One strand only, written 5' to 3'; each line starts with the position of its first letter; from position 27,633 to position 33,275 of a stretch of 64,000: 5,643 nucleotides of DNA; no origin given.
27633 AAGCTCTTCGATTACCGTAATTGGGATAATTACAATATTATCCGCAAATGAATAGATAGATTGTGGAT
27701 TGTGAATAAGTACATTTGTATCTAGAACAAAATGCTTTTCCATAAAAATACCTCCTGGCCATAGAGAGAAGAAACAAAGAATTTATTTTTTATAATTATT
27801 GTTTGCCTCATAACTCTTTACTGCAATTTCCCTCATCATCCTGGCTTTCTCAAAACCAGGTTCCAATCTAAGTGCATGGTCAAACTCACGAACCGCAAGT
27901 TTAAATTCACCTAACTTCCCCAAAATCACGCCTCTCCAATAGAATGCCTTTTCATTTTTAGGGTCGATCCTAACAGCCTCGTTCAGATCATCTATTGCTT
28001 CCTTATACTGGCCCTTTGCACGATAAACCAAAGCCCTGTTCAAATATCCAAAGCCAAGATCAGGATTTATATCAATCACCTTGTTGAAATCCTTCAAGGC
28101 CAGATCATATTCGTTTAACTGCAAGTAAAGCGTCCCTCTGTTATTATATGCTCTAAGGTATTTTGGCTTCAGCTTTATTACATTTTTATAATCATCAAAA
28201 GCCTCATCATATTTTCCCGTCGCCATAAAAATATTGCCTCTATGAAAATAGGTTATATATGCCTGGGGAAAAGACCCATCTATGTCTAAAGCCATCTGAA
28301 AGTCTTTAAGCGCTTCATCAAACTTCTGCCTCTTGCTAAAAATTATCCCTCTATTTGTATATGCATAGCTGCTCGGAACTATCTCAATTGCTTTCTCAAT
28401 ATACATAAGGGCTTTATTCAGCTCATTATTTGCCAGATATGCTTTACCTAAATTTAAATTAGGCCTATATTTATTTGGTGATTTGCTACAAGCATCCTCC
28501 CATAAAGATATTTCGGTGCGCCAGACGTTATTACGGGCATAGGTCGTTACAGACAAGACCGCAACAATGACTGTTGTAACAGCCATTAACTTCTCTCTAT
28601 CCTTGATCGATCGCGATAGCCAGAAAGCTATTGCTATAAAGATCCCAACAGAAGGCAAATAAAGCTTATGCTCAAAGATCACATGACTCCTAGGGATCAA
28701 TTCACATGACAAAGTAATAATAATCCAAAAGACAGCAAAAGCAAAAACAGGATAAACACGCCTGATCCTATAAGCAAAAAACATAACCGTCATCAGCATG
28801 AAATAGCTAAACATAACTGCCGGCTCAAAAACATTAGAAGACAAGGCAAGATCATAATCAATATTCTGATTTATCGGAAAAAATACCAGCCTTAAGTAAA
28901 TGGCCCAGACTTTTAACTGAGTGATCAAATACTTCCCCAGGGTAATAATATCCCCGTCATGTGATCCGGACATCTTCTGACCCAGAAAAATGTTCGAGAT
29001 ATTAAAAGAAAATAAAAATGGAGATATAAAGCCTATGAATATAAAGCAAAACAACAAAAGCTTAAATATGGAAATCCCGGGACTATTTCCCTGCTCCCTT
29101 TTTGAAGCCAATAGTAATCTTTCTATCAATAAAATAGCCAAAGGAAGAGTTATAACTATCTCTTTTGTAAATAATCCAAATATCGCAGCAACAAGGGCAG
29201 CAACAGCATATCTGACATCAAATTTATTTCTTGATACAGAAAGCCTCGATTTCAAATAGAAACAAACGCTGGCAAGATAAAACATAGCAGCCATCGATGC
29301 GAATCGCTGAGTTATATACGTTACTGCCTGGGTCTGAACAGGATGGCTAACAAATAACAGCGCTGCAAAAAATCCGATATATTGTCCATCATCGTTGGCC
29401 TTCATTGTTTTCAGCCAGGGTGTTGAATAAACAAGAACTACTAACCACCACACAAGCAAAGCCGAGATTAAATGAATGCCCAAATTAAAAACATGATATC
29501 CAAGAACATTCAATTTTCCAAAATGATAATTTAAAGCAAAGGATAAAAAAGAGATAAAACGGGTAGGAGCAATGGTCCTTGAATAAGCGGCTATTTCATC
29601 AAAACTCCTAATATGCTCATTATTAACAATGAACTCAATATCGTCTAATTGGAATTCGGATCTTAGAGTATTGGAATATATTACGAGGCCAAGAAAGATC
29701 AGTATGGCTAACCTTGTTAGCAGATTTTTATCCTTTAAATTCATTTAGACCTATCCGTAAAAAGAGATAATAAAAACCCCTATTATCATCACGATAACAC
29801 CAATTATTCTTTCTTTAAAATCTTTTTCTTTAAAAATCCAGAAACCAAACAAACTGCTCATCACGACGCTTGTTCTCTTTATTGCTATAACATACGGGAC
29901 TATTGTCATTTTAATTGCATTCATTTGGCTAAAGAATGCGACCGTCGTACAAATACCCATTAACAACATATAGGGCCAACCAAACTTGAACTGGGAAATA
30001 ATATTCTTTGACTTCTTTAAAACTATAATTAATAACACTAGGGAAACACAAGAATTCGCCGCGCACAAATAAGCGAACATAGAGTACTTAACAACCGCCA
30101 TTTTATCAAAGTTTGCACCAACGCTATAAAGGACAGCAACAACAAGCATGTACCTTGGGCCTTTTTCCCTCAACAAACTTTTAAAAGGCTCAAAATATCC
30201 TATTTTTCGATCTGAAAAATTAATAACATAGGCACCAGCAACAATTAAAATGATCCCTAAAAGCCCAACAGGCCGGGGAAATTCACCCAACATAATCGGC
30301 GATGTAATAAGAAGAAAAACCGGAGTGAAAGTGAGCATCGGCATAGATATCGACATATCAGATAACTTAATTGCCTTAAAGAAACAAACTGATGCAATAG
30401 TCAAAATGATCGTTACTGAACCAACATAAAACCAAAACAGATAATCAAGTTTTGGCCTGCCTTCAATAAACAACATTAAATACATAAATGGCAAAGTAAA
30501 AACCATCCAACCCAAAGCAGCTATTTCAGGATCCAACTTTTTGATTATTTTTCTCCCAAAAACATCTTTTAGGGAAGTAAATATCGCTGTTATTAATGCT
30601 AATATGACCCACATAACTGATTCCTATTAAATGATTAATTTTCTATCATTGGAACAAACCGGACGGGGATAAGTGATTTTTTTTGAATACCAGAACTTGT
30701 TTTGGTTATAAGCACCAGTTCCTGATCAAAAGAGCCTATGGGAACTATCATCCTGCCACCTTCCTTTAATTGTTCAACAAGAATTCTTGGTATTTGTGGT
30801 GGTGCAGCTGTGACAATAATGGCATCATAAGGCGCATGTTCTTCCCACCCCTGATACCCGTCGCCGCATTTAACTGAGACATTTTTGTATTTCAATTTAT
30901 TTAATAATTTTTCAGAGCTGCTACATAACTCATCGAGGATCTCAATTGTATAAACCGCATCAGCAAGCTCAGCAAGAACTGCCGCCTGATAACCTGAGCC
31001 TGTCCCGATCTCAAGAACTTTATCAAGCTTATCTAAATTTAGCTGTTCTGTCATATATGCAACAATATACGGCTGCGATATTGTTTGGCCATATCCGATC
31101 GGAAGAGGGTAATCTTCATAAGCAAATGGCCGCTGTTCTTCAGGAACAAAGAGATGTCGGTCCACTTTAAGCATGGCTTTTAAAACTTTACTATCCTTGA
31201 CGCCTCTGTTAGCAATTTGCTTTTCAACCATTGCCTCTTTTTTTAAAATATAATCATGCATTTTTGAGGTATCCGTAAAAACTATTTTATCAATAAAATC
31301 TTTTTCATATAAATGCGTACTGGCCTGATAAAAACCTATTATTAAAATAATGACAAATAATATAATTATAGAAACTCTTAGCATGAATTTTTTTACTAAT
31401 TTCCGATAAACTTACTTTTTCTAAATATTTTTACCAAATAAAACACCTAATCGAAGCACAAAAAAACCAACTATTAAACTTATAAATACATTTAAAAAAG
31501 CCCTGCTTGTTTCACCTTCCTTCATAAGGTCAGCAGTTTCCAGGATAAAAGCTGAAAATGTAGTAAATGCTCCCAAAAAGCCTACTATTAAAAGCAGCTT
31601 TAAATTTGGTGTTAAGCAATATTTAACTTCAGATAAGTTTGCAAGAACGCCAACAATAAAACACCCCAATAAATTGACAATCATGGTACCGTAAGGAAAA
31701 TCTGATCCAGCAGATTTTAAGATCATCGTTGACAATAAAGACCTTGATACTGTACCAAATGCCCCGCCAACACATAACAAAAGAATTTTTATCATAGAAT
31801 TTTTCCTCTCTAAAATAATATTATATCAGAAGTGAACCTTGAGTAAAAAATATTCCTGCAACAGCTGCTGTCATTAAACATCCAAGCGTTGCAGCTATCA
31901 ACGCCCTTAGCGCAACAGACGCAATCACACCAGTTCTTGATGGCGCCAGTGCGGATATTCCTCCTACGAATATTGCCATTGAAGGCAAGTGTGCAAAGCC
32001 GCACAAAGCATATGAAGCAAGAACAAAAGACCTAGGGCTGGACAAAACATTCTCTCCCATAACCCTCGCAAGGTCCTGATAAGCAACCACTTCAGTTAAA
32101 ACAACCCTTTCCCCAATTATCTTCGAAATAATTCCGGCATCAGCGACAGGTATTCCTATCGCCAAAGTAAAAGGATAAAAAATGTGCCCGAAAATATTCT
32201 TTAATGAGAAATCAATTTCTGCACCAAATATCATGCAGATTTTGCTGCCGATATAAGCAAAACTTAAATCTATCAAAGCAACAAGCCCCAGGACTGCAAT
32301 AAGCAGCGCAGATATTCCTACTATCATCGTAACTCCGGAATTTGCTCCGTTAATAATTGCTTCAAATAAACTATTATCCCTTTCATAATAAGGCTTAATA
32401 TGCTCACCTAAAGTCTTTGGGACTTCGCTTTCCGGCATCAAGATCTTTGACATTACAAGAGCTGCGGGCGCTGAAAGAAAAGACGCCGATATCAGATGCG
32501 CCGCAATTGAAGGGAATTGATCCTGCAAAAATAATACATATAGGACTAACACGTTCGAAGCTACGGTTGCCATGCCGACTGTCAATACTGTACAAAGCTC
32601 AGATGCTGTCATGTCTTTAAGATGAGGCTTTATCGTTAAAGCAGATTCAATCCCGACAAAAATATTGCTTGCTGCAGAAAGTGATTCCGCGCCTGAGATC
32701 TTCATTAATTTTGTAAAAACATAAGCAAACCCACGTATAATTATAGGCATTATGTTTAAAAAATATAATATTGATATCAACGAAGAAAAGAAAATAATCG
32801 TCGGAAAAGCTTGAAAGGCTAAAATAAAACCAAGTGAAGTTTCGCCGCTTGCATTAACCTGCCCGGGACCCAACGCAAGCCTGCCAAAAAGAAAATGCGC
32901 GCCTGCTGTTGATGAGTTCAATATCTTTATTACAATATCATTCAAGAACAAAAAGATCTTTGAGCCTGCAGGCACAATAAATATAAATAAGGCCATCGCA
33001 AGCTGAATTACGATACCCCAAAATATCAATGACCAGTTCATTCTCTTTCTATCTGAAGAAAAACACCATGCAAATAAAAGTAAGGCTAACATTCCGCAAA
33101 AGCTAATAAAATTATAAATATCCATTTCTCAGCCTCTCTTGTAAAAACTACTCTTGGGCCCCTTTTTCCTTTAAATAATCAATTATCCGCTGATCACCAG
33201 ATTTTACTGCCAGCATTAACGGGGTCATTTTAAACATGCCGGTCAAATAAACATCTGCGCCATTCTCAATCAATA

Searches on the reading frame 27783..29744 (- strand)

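Call 78: search_protein_families(library=pfam, proteins=[window:27783-29744:-], max_evalue=0.0001)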
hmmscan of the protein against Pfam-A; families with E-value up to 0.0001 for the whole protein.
window:27783-29744:- (653 aa): 21 families
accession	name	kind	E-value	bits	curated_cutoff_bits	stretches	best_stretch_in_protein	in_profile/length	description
PF00515.34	TPR_1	-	1.9e-50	167.1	27.8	4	531-562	2-33/34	Tetratricopeptide repeat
PF07719.23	TPR_2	-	1.3e-38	128.3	27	3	566-597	3-34/34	Tetratricopeptide repeat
PF13181.12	TPR_8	-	2.8e-34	114.8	25.7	2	531-562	2-33/34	Tetratricopeptide repeat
PF13414.12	TPR_11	-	4.6e-33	113.1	26.8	2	573-612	3-42/42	TPR repeat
PF13431.12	TPR_17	-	1.8e-22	78.1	24.4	0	553-584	2-33/34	Tetratricopeptide repeat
PF13424.12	TPR_12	-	1.2e-21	77.1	30.1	1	498-559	5-74/77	Tetratricopeptide repeat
PF13432.12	TPR_16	-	2.4e-20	73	32.7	1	502-562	3-63/65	Tetratricopeptide repeat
PF13371.12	TPR_9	-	1.4e-19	70.3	35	1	504-562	3-61/73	Tetratricopeptide repeat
PF13428.12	TPR_14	-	3.4e-18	64.7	23.5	0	567-603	4-40/44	Tetratricopeptide repeat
PF14559.12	TPR_19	-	1e-16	61.4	25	0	507-562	2-57/68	Tetratricopeptide repeat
PF13374.12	TPR_10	-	2.2e-13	50.2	27.5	0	530-559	2-31/42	Tetratricopeptide repeat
PF13174.12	TPR_6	-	9.5e-12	45.2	26.3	0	567-596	3-32/33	Tetratricopeptide repeat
PF13176.12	TPR_7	-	3.7e-08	33.3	27.9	0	571-585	6-20/36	Tetratricopeptide repeat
PF25063.1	ARM_TT21_C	-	8.4e-08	32.8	35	0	385-529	57-197/209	Tetratricopeptide repeat protein 21 C-terminal ARM domain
PF12895.13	ANAPC3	-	5e-07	30.3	27.2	0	571-619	30-77/82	Anaphase-promoting complex, cyclosome, subunit 3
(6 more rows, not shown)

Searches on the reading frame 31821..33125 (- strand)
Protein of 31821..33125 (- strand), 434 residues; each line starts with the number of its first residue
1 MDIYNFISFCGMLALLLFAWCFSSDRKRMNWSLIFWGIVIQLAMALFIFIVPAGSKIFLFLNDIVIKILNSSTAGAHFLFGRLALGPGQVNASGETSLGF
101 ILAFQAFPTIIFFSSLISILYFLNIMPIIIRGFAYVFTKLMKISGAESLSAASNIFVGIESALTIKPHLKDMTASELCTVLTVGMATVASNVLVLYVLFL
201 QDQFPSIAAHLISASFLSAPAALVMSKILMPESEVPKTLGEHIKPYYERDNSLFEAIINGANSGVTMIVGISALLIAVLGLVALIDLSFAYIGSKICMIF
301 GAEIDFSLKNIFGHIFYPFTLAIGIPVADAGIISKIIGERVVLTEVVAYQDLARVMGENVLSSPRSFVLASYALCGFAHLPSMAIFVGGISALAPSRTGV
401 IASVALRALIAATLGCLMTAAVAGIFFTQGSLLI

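Call 51: search_protein_families(library=pfam, proteins=[window:31821-33125:-], max_evalue=0.001)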
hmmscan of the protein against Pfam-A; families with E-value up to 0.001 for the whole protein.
window:31821-33125:- (434 aa): 3 families
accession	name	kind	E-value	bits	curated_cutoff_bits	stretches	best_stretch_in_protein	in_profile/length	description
PF07662.18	Nucleos_tra2_C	-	1.8e-59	201.4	32.3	1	210-424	1-213/213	Na+ dependent nucleoside transporter C-terminus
PF01773.25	Nucleos_tra2_N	-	1.3e-21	77.3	27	1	10-83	1-74/74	Na+ dependent nucleoside transporter N-terminus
PF07670.19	Gate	-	4e-12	46.9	29.6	1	104-200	2-101/104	Nucleoside recognition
